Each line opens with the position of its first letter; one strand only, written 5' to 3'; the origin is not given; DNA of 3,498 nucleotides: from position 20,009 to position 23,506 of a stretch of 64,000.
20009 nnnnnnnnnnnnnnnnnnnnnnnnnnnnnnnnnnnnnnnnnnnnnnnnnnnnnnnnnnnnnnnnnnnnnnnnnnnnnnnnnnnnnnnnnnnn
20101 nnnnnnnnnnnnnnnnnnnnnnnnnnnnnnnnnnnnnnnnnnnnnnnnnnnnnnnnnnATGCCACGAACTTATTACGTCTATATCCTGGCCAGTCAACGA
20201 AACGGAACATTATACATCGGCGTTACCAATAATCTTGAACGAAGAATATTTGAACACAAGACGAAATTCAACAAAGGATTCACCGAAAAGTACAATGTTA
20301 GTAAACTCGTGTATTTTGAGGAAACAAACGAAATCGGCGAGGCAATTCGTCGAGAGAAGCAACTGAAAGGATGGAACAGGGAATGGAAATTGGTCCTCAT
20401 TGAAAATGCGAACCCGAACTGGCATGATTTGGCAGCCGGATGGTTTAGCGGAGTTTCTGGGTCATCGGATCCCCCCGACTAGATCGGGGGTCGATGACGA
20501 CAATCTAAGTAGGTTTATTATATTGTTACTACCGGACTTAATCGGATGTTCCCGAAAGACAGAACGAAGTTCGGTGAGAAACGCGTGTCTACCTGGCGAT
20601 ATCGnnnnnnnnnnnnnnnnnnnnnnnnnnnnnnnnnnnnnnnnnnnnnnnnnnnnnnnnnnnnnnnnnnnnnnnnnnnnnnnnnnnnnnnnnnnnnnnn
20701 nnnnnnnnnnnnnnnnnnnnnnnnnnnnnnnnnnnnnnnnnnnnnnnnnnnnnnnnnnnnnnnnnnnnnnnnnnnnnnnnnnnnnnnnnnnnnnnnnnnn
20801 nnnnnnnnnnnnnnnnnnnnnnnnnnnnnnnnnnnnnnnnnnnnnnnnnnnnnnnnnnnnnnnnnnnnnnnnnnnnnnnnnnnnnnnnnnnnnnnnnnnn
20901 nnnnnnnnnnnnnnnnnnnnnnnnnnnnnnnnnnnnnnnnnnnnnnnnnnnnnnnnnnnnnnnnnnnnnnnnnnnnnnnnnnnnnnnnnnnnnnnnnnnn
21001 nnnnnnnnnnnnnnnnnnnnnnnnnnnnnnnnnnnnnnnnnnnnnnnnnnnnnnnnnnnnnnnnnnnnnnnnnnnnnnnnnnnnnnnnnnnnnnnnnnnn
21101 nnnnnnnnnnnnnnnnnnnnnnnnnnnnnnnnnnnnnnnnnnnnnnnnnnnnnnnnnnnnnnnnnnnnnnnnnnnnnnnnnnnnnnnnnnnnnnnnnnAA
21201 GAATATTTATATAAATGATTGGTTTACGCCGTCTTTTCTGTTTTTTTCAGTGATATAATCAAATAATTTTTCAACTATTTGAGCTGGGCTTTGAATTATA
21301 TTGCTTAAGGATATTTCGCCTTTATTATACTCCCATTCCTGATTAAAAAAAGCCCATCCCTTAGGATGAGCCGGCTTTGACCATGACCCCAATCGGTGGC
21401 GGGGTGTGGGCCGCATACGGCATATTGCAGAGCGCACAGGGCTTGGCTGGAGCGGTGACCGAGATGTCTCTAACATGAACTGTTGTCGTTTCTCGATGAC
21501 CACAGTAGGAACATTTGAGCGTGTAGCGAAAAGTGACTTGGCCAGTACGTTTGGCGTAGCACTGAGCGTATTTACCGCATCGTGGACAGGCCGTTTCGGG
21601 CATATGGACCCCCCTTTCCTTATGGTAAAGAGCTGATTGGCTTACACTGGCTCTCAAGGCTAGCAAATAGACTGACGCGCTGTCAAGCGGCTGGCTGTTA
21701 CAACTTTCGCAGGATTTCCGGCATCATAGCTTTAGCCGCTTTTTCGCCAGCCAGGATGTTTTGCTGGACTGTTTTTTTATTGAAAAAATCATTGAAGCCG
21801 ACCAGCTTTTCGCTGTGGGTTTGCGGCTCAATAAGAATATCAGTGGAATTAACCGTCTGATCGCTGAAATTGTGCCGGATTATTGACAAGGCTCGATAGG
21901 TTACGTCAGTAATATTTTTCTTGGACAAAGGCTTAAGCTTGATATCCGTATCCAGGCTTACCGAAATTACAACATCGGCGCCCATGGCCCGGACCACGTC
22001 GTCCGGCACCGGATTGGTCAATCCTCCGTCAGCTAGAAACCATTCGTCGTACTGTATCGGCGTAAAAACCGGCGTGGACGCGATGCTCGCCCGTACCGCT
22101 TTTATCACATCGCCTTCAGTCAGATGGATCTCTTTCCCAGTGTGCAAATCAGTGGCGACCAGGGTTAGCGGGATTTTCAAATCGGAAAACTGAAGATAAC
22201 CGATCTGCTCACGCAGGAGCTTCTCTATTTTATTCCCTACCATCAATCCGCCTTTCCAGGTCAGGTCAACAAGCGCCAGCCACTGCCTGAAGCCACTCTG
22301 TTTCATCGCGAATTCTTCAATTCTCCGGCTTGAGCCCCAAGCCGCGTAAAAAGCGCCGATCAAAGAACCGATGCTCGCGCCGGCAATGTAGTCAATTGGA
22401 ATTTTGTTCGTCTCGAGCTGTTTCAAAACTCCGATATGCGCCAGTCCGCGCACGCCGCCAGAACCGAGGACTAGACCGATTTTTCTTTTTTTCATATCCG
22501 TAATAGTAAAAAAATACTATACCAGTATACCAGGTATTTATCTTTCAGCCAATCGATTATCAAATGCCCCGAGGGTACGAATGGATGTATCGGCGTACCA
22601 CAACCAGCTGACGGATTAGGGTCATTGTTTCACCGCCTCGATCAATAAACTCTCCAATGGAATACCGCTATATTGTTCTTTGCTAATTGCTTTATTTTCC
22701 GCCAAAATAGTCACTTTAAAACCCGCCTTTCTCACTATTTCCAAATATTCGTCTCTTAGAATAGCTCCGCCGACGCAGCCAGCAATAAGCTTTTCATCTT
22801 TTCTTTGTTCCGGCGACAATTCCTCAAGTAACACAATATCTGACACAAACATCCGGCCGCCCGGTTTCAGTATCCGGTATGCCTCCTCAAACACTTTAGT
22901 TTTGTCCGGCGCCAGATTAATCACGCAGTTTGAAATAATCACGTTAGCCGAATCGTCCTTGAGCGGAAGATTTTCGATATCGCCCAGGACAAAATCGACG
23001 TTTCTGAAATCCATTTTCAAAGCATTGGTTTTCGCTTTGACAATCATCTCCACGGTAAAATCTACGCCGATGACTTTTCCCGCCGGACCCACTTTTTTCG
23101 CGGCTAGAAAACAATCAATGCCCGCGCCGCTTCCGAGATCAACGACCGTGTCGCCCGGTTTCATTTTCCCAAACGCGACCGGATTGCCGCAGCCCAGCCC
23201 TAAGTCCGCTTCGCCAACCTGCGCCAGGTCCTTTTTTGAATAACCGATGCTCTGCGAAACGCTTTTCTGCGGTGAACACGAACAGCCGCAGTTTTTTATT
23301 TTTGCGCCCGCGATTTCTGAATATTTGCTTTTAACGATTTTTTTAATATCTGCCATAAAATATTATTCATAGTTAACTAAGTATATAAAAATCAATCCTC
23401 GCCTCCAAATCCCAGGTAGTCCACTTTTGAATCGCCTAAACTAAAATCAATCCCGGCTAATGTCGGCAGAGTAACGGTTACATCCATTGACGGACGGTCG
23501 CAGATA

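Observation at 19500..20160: Scrambled tRNA locus beside an XerC/D-like recombinase: intact tRNA-Arg, orphan tRNA halves, two CCA-ending tRNA-like 3' pieces and GC-rich inverted repeats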

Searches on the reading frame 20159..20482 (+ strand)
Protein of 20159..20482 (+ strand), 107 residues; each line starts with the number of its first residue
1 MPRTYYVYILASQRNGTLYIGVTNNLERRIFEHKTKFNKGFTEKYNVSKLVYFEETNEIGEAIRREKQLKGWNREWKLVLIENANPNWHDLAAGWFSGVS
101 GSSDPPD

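Call 7: search_protein_families(library=pfam, proteins=[window:20159-20482:+])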
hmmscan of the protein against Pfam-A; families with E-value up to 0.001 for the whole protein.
window:20159-20482:+ (107 aa): 2 families
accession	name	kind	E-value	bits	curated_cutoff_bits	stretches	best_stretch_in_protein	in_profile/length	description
PF01541.30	GIY-YIG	-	1e-16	61.4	22.6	1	5-77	2-76/78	GIY-YIG catalytic domain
PF10544.15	T5orf172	-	0.00097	20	20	0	6-63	2-57/101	T5orf172 domain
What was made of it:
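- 20061..20498 (+): GIY-YIG mini-element. Components: left hairpin end (20066-86), palindrome (20118-58), ORF (20159-20482) and right hairpin end (20461-98). PF01541 (call 7).
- Checked: GIY-YIG gene 20159-20482: PF01541, E = 1e-16 (call 7).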

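Call 64: find_homologous_proteins(query=window:20159-20482:+, max_evalue=1e-10)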
Query window:20159-20482:+ (107 aa): 7916 proteins with E <= 1e-10 among 8000 candidates; the best 120 are listed.
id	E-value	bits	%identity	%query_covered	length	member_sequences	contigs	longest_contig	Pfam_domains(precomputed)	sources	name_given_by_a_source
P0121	7.3e-68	244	100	100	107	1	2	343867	PF01541.31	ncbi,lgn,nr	ncbi:MAG: GIY-YIG nuclease family protein [Patescibacteria group bacterium]|nr:GIY-YIG nuclease fami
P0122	3.0e-52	193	82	96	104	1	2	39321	PF01541.31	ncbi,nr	ncbi:GIY-YIG nuclease family protein [Patescibacteria group bacterium]|nr:GIY-YIG nuclease family pr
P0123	7.3e-52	192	82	96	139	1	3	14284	PF01541.31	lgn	-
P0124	2.7e-50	187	76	98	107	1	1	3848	PF10544.16,PF01541.31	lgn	-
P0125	9.0e-47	176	75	98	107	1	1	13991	PF01541.31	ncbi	ncbi:MAG: GIY-YIG nuclease family protein [bacterium]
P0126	6.2e-46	173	76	97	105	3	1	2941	PF01541.31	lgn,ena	-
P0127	1.1e-45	172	83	88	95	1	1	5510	PF01541.31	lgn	-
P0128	4.1e-45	170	82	88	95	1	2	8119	PF01541.31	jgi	jgi:putative endonuclease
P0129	1.7e-43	165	71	97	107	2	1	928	PF01541.31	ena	-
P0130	2.8e-42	161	72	92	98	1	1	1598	PF10544.16,PF01541.31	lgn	-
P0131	1.5e-40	156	72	89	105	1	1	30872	PF01541.31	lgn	-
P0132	1.1e-39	153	67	96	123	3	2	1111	PF01541.31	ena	-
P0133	1.1e-39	153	67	94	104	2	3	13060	PF01541.31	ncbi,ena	-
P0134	1.1e-39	153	67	94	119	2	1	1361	PF01541.31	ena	-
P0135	1.2e-39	153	71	90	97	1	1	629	PF10544.16,PF01541.31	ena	-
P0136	1.6e-39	152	66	96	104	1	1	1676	PF01541.31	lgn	-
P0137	2.4e-39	152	69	89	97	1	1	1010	PF01541.31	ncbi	-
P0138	4.0e-39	151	71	92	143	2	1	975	PF01541.31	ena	-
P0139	7.5e-39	150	71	90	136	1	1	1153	PF01541.31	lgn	-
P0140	8.7e-39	150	64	96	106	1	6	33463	PF01541.31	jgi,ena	-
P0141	9.1e-39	150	72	86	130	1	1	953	PF01541.31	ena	-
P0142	1.2e-38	150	72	86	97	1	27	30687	PF01541.31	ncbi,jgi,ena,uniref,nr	ncbi:excinuclease ABC subunit C [Candidatus Kuenenbacteria bacterium RIFCSPHIGHO2_12_FULL_42_14]|uni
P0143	1.5e-38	149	73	86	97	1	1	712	PF01541.31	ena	-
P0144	1.5e-38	149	64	93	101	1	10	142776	PF01541.31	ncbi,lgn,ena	ncbi:MAG: GIY-YIG nuclease family protein [Patescibacteria group bacterium]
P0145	2.4e-38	149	64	96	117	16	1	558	PF01541.31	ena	-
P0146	2.5e-38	148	65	91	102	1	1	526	PF01541.31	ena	-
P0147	2.5e-38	148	66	92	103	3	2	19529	PF01541.31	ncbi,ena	-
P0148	2.5e-38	148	68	92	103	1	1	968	PF01541.31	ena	-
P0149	3.1e-38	148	71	89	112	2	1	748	PF01541.31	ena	-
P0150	3.8e-38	148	71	88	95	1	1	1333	PF01541.31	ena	-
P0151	4.2e-38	148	67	91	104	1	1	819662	PF01541.31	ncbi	-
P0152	4.2e-38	148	65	97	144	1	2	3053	PF01541.31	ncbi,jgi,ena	-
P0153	4.3e-38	148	66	94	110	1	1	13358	PF01541.31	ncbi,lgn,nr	ncbi:GIY-YIG nuclease family protein [Patescibacteria group bacterium]|nr:GIY-YIG nuclease family pr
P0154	4.4e-38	148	64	97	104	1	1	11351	PF01541.31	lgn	-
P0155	5.0e-38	147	69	89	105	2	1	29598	PF01541.31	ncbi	-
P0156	5.2e-38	147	66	94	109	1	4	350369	PF01541.31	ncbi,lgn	-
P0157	5.3e-38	147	67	93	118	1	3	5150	PF01541.31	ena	-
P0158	5.8e-38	147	70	88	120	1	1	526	PF01541.31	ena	-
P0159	6.2e-38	147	67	95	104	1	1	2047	PF01541.31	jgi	jgi:putative endonuclease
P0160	7.4e-38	147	70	88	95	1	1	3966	PF01541.31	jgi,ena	-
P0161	7.5e-38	147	70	90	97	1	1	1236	PF01541.31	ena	-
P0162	7.7e-38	147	69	88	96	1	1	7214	PF01541.31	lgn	-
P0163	8.4e-38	147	64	96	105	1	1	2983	PF01541.31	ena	-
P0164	8.4e-38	147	62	96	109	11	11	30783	PF01541.31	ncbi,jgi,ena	-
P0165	8.7e-38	147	70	90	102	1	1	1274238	PF01541.31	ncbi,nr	ncbi:GIY-YIG nuclease family protein [Candidatus Woesebacteria bacterium]|nr:MAG: GIY-YIG nuclease f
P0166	9.5e-38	147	71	85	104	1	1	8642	PF01541.31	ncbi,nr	ncbi:MAG: GIY-YIG nuclease family protein [Flavobacteriaceae bacterium]|nr:GIY-YIG nuclease family p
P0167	1.0e-37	146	71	86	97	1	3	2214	PF01541.31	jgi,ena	jgi:putative endonuclease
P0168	1.1e-37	146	63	97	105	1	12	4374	PF01541.31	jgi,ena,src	-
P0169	1.1e-37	146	65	93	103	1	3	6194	PF01541.31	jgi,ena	jgi:putative endonuclease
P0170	1.2e-37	146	64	96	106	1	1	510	PF01541.31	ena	-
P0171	1.3e-37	146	68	91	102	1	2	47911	PF01541.31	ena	-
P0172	1.3e-37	146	65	90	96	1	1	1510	PF01541.31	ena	-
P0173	1.4e-37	146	62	100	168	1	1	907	PF01541.31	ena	-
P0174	1.5e-37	146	65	92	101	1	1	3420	PF10544.16,PF01541.31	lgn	-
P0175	1.5e-37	146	71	86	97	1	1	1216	PF01541.31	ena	-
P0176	1.5e-37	146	71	86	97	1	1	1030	PF01541.31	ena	-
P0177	1.6e-37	146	71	86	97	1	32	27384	PF01541.31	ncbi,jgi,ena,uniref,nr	ncbi:MAG: Endonuclease [Candidatus Kuenenbacteria bacterium GW2011_GWA2_42_15]|uniref:Endonuclease n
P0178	1.7e-37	146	67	90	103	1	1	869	PF10544.16,PF01541.31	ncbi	-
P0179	2.0e-37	146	70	86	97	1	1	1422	PF01541.31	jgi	-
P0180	2.0e-37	146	65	92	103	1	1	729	PF01541.31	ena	-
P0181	2.0e-37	146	71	88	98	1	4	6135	PF01541.31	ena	-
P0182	2.1e-37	145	68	91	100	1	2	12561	PF01541.31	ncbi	ncbi:MAG TPA: GIY-YIG nuclease family protein [Candidatus Gracilibacteria bacterium]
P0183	2.2e-37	145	68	90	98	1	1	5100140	PF01541.31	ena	-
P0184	2.5e-37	145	69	88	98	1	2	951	PF01541.31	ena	-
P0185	2.6e-37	145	65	93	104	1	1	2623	PF01541.31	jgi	jgi:putative endonuclease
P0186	2.8e-37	145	70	88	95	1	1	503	PF01541.31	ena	-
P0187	3.4e-37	145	62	95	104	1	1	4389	PF01541.31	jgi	jgi:putative endonuclease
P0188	3.6e-37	145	63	93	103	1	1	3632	PF01541.31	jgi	-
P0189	3.9e-37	145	68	93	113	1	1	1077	PF01541.31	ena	-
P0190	4.2e-37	145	64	92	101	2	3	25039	PF10544.16,PF01541.31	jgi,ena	-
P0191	4.4e-37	144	70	87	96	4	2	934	PF01541.31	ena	-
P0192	5.2e-37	144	64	93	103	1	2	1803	PF01541.31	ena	-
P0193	7.2e-37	144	67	90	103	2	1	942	PF01541.31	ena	-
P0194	8.0e-37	144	66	93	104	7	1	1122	PF01541.31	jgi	-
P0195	8.2e-37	144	72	86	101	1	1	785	PF01541.31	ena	-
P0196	8.4e-37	144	67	90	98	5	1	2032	PF01541.31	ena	-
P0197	8.6e-37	144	70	87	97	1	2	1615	PF01541.31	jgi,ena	-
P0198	1.0e-36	143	75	82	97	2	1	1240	PF01541.31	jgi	-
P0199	1.2e-36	143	71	86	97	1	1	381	PF01541.31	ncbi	-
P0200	1.2e-36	143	63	94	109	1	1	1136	PF01541.31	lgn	-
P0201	1.2e-36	143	70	85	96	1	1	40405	PF01541.31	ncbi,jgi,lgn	ncbi:MAG: GIY-YIG nuclease family protein [Candidatus Paceibacterota bacterium]|jgi:putative endonuc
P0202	1.3e-36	143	64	92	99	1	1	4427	PF10544.16,PF01541.31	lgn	-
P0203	1.3e-36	143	62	94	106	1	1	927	PF10544.16,PF01541.31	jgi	jgi:putative endonuclease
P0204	1.4e-36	143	70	82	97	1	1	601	PF01541.31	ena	-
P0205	1.6e-36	143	66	88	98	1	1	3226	PF10544.16,PF01541.31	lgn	-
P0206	1.7e-36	143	69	87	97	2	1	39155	PF01541.31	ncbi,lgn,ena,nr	ncbi:GIY-YIG nuclease family protein [Candidatus Kuenenbacteria bacterium]|nr:GIY-YIG nuclease famil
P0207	1.9e-36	142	62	95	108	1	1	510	PF01541.31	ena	-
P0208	1.9e-36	142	67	88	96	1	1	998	PF10544.16,PF01541.31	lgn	-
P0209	2.0e-36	142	73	83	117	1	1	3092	PF01541.31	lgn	-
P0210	2.0e-36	142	68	93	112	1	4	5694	PF01541.31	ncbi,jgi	jgi:putative endonuclease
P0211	2.1e-36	142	69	91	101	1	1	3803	PF01541.31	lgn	-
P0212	2.1e-36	142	67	91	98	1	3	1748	PF10544.16,PF01541.31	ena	-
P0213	2.2e-36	142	71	85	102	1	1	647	PF01541.31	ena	-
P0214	2.4e-36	142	66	90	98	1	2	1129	PF10544.16,PF01541.31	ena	-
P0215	3.0e-36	142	71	85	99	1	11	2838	PF01541.31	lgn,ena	-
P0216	3.0e-36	142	70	87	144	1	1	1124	PF01541.31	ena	-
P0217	3.1e-36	142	63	94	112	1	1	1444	PF01541.31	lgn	-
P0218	3.2e-36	142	63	92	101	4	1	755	PF10544.16,PF01541.31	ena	-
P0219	3.5e-36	142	67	88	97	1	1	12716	PF01541.31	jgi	-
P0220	3.6e-36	142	69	85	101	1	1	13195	PF01541.31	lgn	-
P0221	3.7e-36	141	69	85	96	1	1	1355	PF10544.16,PF01541.31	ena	-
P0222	3.8e-36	141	71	86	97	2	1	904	PF10544.16,PF01541.31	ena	-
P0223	4.0e-36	141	65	90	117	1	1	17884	PF01541.31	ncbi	-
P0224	4.5e-36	141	69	88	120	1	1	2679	PF01541.31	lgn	-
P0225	4.8e-36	141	70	86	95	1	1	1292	PF10544.16,PF01541.31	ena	-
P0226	4.9e-36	141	66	89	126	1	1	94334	PF01541.31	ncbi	-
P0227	5.2e-36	141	71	86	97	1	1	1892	PF01541.31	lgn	-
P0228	5.5e-36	141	70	84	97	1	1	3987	PF01541.31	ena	-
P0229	5.8e-36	141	62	96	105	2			PF01541.31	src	-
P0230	6.0e-36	141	71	84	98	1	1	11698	PF01541.31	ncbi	-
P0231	6.2e-36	141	64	90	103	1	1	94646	PF01541.31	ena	-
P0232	6.8e-36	141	65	91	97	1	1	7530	PF10544.16,PF01541.31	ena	-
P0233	7.2e-36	141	67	90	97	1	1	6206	PF01541.31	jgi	jgi:putative endonuclease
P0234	7.8e-36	140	66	88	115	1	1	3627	PF01541.31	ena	-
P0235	8.2e-36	140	67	88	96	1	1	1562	PF01541.31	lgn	-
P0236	8.3e-36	140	66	89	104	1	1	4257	PF01541.31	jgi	-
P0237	8.6e-36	140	74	84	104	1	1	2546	PF01541.31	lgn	-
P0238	8.6e-36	140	73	83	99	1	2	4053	PF01541.31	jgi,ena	jgi:putative endonuclease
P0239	8.6e-36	140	70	83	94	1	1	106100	PF01541.31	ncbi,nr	ncbi:MAG: hypothetical protein CR972_02350 [Candidatus Moraniibacteriota bacterium]|nr:MAG: hypothet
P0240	9.4e-36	140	68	86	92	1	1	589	PF01541.31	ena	-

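Call 65: find_encoding_contigs(protein=P0125, flank=2000, max_places=1)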
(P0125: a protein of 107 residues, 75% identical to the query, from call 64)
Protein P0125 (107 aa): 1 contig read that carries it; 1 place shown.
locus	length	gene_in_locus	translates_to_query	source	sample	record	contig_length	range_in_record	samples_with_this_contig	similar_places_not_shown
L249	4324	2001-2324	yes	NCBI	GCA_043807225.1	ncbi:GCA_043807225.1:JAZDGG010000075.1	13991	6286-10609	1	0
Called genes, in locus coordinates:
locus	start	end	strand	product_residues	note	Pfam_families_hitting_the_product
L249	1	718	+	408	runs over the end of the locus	-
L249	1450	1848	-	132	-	PF08327:AHSA1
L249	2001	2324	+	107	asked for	PF01541:GIY-YIG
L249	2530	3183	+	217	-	PF06445:GyrI-like (weak)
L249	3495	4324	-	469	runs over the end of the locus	PF04055:Radical_SAM, PF13186:SPASM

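Call 66: find_encoding_contigs(protein=P0131, flank=2000, max_places=1)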
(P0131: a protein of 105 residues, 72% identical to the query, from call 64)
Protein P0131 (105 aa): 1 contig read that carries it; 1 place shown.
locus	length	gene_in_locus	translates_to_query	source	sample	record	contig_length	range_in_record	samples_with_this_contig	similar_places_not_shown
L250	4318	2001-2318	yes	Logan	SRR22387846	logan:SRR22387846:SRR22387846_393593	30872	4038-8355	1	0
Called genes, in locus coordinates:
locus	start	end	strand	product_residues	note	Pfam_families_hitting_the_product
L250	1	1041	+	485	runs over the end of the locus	PF00501:AMP-binding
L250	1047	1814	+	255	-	-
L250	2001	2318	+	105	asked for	PF01541:GIY-YIG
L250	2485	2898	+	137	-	-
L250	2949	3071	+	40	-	-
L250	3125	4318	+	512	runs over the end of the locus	-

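Call 67: find_encoding_contigs(protein=P0144, flank=2000, max_places=3)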
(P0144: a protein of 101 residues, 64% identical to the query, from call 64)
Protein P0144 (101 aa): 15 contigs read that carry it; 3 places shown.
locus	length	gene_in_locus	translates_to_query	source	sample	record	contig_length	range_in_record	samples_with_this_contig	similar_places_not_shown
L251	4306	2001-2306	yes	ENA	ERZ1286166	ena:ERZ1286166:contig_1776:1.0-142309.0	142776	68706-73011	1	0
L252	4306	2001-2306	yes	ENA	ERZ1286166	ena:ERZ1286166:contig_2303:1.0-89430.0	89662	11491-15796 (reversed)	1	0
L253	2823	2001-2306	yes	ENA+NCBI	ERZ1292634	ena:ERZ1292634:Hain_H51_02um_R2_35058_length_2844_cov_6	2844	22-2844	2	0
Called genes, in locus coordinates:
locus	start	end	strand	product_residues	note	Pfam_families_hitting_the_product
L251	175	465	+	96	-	PF01676:Metalloenzyme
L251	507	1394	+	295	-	PF06415:iPGM_N, PF01676:Metalloenzyme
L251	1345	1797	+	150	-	PF01676:Metalloenzyme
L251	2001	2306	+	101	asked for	PF01541:GIY-YIG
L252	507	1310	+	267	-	PF06415:iPGM_N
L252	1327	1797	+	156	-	PF01676:Metalloenzyme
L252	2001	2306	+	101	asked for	PF01541:GIY-YIG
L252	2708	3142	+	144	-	PF06044:DpnI, PF17726:DpnI_C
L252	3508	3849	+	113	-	-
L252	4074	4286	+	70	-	-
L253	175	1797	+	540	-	PF01676:Metalloenzyme, PF06415:iPGM_N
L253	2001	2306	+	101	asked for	PF01541:GIY-YIG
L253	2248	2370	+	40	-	-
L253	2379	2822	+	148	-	PF06044:DpnI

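Call 68: find_encoding_contigs(protein=P0142, flank=2000, max_places=4)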
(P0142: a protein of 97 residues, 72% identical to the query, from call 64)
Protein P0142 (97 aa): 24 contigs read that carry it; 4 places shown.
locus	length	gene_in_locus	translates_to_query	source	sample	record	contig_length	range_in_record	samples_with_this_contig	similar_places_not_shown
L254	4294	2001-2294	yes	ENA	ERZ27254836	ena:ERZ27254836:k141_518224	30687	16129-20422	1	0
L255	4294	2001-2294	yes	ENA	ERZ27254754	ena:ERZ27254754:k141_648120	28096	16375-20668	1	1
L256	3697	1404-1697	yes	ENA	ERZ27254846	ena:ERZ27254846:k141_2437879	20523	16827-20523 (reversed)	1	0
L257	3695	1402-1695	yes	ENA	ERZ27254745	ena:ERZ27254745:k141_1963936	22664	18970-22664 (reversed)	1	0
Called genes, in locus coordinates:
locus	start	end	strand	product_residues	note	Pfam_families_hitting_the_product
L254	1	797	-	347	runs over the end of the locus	PF02388:FemAB, PF13480:Acetyltransf_6, PF02388:FemAB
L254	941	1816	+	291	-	-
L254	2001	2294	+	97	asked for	PF01541:GIY-YIG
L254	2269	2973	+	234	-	PF01728:FtsJ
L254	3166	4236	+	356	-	PF01380:SIS (weak), PF10432:bact-PGI_C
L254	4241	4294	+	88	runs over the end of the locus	PF21699:TM1266-like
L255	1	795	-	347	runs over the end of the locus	PF02388:FemAB, PF13480:Acetyltransf_6, PF02388:FemAB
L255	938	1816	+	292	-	-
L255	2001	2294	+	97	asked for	PF01541:GIY-YIG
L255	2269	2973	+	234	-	PF01728:FtsJ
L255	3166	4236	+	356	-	PF01380:SIS (weak), PF10432:bact-PGI_C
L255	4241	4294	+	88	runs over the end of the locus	PF21699:TM1266-like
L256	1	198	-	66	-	?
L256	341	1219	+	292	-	-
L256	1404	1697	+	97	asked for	PF01541:GIY-YIG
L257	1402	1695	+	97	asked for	PF01541:GIY-YIG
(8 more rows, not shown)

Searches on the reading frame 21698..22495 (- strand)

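Call 7: search_protein_families(library=pfam, proteins=[window:21698-22495:-])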
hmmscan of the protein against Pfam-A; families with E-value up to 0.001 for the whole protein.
window:21698-22495:- (265 aa): 1 family
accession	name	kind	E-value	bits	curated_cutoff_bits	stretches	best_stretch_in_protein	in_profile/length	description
PF01734.28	Patatin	-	2.2e-25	90.4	27.7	1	8-164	1-186/191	Patatin-like phospholipase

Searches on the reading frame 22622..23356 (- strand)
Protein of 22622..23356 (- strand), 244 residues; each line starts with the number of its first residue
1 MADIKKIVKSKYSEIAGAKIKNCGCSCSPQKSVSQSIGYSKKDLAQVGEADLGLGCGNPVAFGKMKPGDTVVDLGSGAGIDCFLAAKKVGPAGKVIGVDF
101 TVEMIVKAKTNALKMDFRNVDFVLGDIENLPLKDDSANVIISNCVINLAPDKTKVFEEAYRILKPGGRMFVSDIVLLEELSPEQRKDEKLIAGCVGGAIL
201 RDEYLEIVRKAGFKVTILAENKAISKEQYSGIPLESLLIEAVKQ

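Call 7: search_protein_families(library=pfam, proteins=[window:22622-23356:-])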
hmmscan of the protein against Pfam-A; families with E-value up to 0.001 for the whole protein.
window:22622-23356:- (244 aa): 14 families
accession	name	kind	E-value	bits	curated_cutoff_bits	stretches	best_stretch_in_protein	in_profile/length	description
PF13847.12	Methyltransf_31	-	3.5e-38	131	27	1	66-212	2-145/145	Methyltransferase domain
PF13649.12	Methyltransf_25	-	8.1e-21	75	27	1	71-167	1-97/97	Methyltransferase domain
PF08241.18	Methyltransf_11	-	3.2e-20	73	21.2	1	72-170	1-94/95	Methyltransferase domain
PF01209.24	Ubie_methyltran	-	2.9e-18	66.5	20.1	1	65-172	45-152/233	ubiE/COQ5 methyltransferase family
PF08242.18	Methyltransf_12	-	2.6e-12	47.8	30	1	72-168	1-97/98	Methyltransferase domain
PF13489.12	Methyltransf_23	-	2.8e-11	43.9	27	1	62-174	17-119/164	Methyltransferase domain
PF01135.25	PCMT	-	4.5e-09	36.8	20.3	1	64-128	70-134/210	Protein-L-isoaspartate(D-aspartate) O-methyltransferase (PCMT)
PF06325.19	PrmA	-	4.2e-08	33.5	22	1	65-175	159-262/296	Ribosomal protein L11 methyltransferase (PrmA)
PF05148.21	Methyltransf_8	-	7.6e-07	29.7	27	1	112-174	98-159/219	Hypothetical methyltransferase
PF05175.20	MTS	-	1e-06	29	23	1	68-171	32-138/170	Methyltransferase small domain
PF00891.24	Methyltransf_2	-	3.5e-05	23.7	22.3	1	66-214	61-210/210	O-methyltransferase domain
PF02353.26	CMAS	-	0.00016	21.5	27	1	64-191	59-185/273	Mycolic acid cyclopropane synthetase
PF20922.3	Anamorsin_N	-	0.00019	21.6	27.1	1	126-191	41-108/163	Anamorsin, N-terminal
PF01728.25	FtsJ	-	0.00041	20.8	24.1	1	62-134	16-82/181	FtsJ-like methyltransferase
